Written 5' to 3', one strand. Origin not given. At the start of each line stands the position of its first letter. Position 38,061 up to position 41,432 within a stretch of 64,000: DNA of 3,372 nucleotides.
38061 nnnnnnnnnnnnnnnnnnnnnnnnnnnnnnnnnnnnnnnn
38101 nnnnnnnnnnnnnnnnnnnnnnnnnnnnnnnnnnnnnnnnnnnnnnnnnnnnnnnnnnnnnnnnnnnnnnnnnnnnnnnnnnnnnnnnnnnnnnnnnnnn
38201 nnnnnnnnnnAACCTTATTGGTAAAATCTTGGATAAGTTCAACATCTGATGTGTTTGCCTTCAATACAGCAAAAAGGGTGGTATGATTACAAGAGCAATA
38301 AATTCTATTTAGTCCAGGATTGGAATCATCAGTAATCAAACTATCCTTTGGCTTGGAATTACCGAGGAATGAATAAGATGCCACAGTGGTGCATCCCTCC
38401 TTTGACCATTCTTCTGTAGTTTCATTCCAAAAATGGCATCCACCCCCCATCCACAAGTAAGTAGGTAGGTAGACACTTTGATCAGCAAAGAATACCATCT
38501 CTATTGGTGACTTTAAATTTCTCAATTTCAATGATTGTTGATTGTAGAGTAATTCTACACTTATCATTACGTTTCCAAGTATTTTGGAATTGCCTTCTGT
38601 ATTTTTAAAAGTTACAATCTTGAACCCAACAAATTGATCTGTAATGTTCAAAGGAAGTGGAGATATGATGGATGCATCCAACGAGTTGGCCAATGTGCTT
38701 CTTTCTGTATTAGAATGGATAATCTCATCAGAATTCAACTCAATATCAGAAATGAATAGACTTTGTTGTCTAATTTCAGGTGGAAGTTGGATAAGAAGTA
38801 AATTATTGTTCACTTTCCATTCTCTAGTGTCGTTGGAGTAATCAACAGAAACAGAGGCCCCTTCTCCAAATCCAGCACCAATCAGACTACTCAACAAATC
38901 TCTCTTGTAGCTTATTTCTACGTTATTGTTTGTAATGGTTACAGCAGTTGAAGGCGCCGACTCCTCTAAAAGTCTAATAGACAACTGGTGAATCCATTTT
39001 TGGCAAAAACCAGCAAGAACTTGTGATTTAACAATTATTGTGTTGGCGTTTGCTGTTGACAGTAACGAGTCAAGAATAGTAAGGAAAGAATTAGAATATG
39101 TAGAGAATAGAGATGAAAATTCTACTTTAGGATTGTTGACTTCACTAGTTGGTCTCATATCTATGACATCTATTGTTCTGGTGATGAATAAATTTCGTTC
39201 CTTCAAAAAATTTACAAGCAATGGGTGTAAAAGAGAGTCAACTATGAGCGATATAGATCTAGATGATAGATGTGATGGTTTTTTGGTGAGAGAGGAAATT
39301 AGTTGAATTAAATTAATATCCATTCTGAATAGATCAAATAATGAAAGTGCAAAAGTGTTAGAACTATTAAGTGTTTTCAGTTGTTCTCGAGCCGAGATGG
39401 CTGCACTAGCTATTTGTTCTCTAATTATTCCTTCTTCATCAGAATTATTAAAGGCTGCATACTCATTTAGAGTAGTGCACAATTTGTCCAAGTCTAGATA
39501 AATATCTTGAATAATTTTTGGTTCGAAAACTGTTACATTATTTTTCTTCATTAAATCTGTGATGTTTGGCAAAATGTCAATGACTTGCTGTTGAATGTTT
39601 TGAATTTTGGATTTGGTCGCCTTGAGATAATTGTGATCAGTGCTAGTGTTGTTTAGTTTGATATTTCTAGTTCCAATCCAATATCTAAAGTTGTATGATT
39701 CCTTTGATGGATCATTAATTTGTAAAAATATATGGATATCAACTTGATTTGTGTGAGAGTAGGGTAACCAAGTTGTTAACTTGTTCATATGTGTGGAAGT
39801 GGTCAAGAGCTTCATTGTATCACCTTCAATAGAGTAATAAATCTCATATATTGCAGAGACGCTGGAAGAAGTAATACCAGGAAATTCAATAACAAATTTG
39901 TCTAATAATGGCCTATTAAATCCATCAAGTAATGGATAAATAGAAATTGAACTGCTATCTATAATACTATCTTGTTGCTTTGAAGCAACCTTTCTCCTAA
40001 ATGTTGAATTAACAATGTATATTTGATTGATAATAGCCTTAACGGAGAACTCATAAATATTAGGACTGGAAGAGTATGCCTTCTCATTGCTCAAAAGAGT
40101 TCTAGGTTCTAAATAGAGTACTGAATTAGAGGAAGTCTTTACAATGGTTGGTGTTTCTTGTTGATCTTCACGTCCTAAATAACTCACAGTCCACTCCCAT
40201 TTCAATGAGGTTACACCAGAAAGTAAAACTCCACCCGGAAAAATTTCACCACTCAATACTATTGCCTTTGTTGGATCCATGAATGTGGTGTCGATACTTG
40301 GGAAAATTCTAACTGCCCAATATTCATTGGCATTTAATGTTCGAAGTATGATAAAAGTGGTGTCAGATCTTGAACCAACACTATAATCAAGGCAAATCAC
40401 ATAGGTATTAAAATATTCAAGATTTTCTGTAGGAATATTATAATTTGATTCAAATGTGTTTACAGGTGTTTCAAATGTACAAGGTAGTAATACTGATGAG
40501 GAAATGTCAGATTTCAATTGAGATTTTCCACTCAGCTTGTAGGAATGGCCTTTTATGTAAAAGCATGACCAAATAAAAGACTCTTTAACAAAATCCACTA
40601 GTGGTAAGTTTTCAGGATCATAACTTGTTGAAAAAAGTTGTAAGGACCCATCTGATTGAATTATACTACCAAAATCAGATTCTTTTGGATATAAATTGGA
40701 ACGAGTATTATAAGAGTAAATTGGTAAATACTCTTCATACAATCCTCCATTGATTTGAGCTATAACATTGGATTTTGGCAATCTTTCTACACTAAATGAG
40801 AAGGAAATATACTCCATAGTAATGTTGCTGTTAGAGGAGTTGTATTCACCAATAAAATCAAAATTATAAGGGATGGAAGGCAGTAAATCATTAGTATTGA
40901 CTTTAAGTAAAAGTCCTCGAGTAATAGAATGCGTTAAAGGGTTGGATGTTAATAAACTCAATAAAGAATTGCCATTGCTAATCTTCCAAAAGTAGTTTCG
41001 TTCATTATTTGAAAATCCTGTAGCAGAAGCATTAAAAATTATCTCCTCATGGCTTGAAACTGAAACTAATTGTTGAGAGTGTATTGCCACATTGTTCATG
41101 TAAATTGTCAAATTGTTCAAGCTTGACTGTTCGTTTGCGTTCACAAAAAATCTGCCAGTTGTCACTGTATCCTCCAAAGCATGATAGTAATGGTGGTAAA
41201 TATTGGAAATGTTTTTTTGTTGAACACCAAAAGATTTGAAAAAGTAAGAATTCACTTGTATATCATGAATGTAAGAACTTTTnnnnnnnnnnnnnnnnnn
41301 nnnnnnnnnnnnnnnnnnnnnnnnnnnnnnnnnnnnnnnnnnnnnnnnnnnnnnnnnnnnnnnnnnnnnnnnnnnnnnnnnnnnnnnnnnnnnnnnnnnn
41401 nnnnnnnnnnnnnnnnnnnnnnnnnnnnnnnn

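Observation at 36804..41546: Giant receptor with a textbook GAIN/GPS Cys-Trp motif plus 7 TM helices, but HT|T instead of HL|T at the autoproteolysis site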

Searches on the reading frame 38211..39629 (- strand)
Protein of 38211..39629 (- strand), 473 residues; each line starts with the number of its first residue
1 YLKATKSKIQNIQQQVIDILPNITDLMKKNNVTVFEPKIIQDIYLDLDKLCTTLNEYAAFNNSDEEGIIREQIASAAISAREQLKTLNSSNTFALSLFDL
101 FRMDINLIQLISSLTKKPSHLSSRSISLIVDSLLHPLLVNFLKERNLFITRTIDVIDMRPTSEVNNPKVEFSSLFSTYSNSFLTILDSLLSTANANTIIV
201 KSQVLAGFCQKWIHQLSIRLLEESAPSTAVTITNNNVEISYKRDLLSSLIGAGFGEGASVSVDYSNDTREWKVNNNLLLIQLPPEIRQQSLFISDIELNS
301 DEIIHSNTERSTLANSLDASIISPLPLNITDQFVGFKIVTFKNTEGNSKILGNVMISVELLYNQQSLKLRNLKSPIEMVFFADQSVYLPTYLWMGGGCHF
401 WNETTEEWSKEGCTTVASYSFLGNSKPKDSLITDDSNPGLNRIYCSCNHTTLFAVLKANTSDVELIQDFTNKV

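Call 54: search_solved_structures(query=A5, max_evalue=10, show_alignments=4)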
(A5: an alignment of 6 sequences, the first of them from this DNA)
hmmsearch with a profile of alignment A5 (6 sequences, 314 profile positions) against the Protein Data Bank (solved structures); distinct sequences matched with E-value up to 10: 16.
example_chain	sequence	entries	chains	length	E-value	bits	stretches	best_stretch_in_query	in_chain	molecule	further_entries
9s9u_A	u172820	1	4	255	1.2e-09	41.3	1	194-299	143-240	Adhesion G-protein coupled receptor G1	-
7qu8_A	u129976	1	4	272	1.9e-08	37.4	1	220-298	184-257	Adhesion G protein-coupled receptor G3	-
5kvm_A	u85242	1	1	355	8e-06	28.7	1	205-289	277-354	Adhesion G-protein coupled receptor G1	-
21du_R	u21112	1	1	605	1.8e-05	27.6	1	67-304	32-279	Adhesion G-protein coupled receptor G6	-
7d76_R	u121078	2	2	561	3.2e-05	26.8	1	220-301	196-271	Adhesion G protein-coupled receptor G3; GPR97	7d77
7wxu_R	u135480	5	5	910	0.00013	24.8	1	243-297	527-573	Adhesion G-protein coupled receptor F1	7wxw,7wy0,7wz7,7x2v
6vhh_B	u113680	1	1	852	0.00014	24.6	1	230-297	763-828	Adhesion G protein-coupled receptor L3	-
7wu3_R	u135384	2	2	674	0.00028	23.7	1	243-297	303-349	Adhesion G-protein coupled receptor F1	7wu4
7wy5_R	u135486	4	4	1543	0.00046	23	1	230-297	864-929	Isoform 3 of Adhesion G protein-coupled receptor L3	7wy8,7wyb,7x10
8vy2_A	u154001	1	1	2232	0.00063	22.5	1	211-300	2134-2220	Cadherin EGF LAG seven-pass G-type receptor 1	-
8jmt_A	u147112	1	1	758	0.0012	21.6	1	230-297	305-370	Adhesion G protein-coupled receptor L3,Soluble cytochrome b562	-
8hc0_A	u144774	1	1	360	0.036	16.8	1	243-289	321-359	Adhesion G-protein coupled receptor F1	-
7wu5_R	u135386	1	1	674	0.15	14.7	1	243-297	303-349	Adhesion G-protein coupled receptor F1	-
4dlo_A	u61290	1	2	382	0.19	14.4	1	258-297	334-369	Brain-specific angiogenesis inhibitor 3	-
8x9s_R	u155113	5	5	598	4.9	9.7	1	263-298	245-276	Adhesion G-protein coupled receptor D1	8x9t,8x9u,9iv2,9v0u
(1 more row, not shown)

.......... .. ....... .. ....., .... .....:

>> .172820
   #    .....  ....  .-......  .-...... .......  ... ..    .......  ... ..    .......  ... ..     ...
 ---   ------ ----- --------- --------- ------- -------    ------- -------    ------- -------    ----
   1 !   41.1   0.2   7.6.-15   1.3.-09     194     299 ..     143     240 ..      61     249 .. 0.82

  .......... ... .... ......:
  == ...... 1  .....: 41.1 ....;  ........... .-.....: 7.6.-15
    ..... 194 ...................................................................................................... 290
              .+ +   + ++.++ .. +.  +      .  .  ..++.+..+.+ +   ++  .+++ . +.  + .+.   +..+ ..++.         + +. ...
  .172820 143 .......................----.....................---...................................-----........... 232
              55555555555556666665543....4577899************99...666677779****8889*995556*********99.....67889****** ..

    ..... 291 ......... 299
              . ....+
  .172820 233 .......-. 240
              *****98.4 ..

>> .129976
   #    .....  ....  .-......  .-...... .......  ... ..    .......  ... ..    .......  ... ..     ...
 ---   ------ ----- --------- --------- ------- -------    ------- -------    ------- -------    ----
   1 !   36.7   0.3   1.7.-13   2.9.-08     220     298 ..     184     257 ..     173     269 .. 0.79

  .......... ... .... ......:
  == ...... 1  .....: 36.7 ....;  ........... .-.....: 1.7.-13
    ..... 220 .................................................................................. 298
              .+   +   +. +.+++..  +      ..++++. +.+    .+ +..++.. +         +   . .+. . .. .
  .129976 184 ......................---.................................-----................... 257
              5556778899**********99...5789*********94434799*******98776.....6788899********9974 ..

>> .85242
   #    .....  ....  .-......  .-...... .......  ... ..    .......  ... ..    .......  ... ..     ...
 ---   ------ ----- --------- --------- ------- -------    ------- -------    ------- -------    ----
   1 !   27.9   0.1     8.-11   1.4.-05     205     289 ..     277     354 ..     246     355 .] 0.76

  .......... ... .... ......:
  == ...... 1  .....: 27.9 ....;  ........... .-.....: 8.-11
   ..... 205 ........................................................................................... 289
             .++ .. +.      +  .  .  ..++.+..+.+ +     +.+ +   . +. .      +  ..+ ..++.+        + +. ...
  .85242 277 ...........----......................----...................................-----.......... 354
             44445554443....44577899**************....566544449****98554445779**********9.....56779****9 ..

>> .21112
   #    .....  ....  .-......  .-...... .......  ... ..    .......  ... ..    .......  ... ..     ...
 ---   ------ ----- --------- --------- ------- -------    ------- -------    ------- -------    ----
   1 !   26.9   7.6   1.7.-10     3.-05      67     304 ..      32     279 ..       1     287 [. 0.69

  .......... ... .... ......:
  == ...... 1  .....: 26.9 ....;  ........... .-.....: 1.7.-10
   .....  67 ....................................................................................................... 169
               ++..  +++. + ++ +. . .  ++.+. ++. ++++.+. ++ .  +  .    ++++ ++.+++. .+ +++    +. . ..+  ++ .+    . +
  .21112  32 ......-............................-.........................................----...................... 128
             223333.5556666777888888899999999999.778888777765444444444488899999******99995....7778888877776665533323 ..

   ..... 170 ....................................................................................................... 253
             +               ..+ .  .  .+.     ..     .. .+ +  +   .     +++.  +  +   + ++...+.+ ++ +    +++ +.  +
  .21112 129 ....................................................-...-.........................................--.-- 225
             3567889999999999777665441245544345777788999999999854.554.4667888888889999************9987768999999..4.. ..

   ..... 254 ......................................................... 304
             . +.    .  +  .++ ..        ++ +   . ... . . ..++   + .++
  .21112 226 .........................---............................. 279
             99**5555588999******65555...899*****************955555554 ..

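Call 71: predict_structure(alignment_id=A5)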
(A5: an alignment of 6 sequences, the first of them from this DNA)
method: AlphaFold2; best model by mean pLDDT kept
length: 473 residues; sequences in the alignment: 6
mean_pLDDT: 53.6   pTM: 0.48
mean pLDDT of the five models: 53.6, 52.2, 51.2, 49.6, 49.4
residues with pLDDT >= 90: 25; 70-90: 108; 50-70: 99; < 50: 241
segments of 3 or more residues with pLDDT < 50: 146-173, 217-373, 389-396, 417-426, 428-437, 450-473
pLDDT, mean of each block of 10 residues (from residue 1): 84 80 79 76 91 76 77 92 82 71 87 85 86 82 49 29 35 55 70 61 57 50 41 33 39 35 31 29 24 23 23 22 22 33 31 39 43 53 51 47 55 52 46 49 58 44 45 43
secondary structure, 60 per line:
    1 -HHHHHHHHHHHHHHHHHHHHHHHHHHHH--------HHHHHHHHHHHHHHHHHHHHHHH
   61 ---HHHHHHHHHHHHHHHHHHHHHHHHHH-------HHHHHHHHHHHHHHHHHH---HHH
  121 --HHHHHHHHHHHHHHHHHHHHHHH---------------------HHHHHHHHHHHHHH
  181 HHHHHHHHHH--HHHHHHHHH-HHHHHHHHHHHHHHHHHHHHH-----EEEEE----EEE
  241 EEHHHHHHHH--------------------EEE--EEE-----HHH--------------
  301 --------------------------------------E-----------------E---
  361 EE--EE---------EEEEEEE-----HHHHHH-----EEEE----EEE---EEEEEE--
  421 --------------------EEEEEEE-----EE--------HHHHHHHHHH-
elements in order: H2-29 H38-60 H64-89 H97-114 H123-145 H167-190 H193-201 H203-223 E229-233 E238-242 H243-250 E271-273 E276-278 E376-382 H388-393 E399-402 E407-409 E413-418 E441-447 H463-472

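Call 73: fold_search(model_id=the predicted structure, library=pdb)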
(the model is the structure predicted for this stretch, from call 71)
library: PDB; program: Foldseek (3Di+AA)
matches with E <= 10: 380; with E <= 0.001: 0
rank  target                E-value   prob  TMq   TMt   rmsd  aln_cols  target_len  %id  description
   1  4dlo_A                1.3e-03  0.95  0.16  0.20  17.9       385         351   13  Crystal structure of the GAIN and HormR domains of brain angiogenesis inhibitor 3 (BAI3) (released 2012-02-22)
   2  4dlo_B                7.7e-03  0.85  0.17  0.22  16.8       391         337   12  Crystal structure of the GAIN and HormR domains of brain angiogenesis inhibitor 3 (BAI3) (released 2012-02-22)
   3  8oek                  6.1e-02  0.44  0.18  0.22  16.4       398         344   12  Crystal structure of the HormR-GAIN domains of adhesion GPCR ADGRB2 (BAI2) in the uncleaved state (released 2023-05-31)
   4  5cwm                  9.7e-02  0.93  0.23  0.42   8.3       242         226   11  Crystal structure of de novo designed helical repeat protein DHR64 (released 2015-12-16)
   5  8fit_A                1.1e-01  0.97  0.27  0.48   8.7       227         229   11  Multi-state design of two-state switchable hinge proteins (released 2023-08-16)
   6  8e12_B                1.7e-01  0.94  0.21  0.50   7.0       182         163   12  Homotrimeric variant of tcTRP9, BGL14 (released 2023-04-12)
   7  8e0m_F                2.5e-01  0.92  0.22  0.52   7.6       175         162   15  Homotrimeric variant of tcTRP9, BGL15 (released 2023-04-12)
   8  9jnl_A                2.5e-01  0.63  0.17  0.28  15.1       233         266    8  Human MEX3B CBM 26-50aa peptide bound to human CNOT9 (released 2025-09-24)
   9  8v3b_a                2.7e-01  0.90  0.26  0.29   7.6       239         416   13  Computational Designed Nanocage O43_129_+4 (released 2024-03-13)
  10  8e0o_C                3.1e-01  0.63  0.19  0.46   9.0       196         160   15  Heterotrimeric variant of tcTRP9, hetBGL03-15-18 (released 2023-04-12)
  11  1ukl_A                3.1e-01  0.20  0.16  0.11  14.2       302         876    9  Crystal structure of Importin-beta and SREBP-2 complex (released 2003-12-09)
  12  8fbj                  3.3e-01  0.75  0.25  0.34   8.1       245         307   11  Improving the secretion of designed protein assemblies through negative design of cryptic transmembrane domains (released 2023-03-22)
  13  9jnj_A                3.3e-01  0.44  0.16  0.26  15.8       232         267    8  Crystal structure of Human Cnot9 (released 2025-09-24)
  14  4crv_B                3.3e-01  0.38  0.16  0.26  15.5       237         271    8  Complex of human CNOT9 and CNOT1 including two tryptophans (released 2014-05-07)
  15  8e0m_I                3.4e-01  0.82  0.21  0.49   7.3       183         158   16  Homotrimeric variant of tcTRP9, BGL15 (released 2023-04-12)
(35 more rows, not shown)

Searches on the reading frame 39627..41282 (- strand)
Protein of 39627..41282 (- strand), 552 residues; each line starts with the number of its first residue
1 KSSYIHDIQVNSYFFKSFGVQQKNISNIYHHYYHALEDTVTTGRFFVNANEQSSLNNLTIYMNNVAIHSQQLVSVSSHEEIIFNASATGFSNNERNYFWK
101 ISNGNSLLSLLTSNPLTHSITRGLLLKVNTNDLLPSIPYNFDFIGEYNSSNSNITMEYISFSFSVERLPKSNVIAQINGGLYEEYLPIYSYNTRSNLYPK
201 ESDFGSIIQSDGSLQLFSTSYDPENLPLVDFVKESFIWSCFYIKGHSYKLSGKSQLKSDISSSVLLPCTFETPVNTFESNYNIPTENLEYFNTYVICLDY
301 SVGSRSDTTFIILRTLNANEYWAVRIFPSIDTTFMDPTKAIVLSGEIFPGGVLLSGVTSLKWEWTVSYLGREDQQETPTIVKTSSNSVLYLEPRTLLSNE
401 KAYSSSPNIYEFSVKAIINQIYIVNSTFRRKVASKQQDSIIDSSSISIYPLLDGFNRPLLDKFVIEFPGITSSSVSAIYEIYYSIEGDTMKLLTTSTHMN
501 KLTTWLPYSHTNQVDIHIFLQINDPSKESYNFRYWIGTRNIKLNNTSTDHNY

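Call 76: search_protein_families(library=pfam, alignment_id=A7, max_evalue=10)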
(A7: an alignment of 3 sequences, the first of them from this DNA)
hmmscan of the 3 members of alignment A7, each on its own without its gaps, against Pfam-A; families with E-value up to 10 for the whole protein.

A. member 1, seq(552 aa): 0 families

B. families by the number of members that match (of 3 scanned): 5 families
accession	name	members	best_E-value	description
PF02010.21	REJ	1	2.1e-05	REJ domain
PF23106.1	EGF_Teneurin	1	0.51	Teneurin-like EGF domain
PF07974.19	EGF_2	1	1.1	EGF-like domain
PF21795.3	JAG1-like_EGF2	1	1.2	Protein jagged-1-like, atypical EGF2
PF21700.4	EGF_DL_JAG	1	2.8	Delta-like/Jagged, EGF-like domain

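Call 77: search_solved_structures(query=A7, max_evalue=10, show_alignments=2)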
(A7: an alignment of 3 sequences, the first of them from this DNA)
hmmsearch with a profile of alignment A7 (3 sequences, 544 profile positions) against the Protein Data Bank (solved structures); distinct sequences matched with E-value up to 10: 1.
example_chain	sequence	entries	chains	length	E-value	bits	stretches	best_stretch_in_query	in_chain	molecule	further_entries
3jc5_A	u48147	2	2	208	0.4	12.3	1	46-198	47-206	DNA replication complex GINS protein PSF1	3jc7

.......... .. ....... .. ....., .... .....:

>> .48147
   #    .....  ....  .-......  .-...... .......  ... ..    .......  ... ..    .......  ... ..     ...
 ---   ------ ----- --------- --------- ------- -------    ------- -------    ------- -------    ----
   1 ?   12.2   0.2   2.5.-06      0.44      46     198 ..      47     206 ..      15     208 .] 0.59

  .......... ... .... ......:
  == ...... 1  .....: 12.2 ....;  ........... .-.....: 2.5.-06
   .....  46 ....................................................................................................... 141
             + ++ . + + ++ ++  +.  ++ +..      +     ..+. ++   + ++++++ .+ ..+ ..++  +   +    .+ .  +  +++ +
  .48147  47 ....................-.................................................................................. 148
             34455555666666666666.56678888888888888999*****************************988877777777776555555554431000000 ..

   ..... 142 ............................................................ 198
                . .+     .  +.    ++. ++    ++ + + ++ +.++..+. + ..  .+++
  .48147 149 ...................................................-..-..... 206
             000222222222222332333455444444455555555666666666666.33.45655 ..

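Call 78: search_protein_families(library=pfam, proteins=[window:39627-41282:-], max_evalue=1)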
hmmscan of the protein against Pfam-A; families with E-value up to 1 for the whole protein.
window:39627-41282:- (552 aa): 0 families

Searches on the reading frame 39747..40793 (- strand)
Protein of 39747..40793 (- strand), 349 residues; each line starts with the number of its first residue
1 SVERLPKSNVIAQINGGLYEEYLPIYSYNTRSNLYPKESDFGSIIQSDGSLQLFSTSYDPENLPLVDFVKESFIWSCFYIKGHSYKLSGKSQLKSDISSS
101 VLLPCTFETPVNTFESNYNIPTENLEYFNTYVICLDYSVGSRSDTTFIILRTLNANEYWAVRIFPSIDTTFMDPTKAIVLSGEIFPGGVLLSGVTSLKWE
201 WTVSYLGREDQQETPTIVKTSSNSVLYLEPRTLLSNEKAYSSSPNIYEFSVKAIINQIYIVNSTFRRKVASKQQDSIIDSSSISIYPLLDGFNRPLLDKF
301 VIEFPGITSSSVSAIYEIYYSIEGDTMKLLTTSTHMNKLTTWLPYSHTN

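Call 81: search_protein_families(library=pfam, proteins=[window:39747-40793:-], max_evalue=10)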
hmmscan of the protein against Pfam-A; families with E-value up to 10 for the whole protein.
window:39747-40793:- (349 aa): 0 families
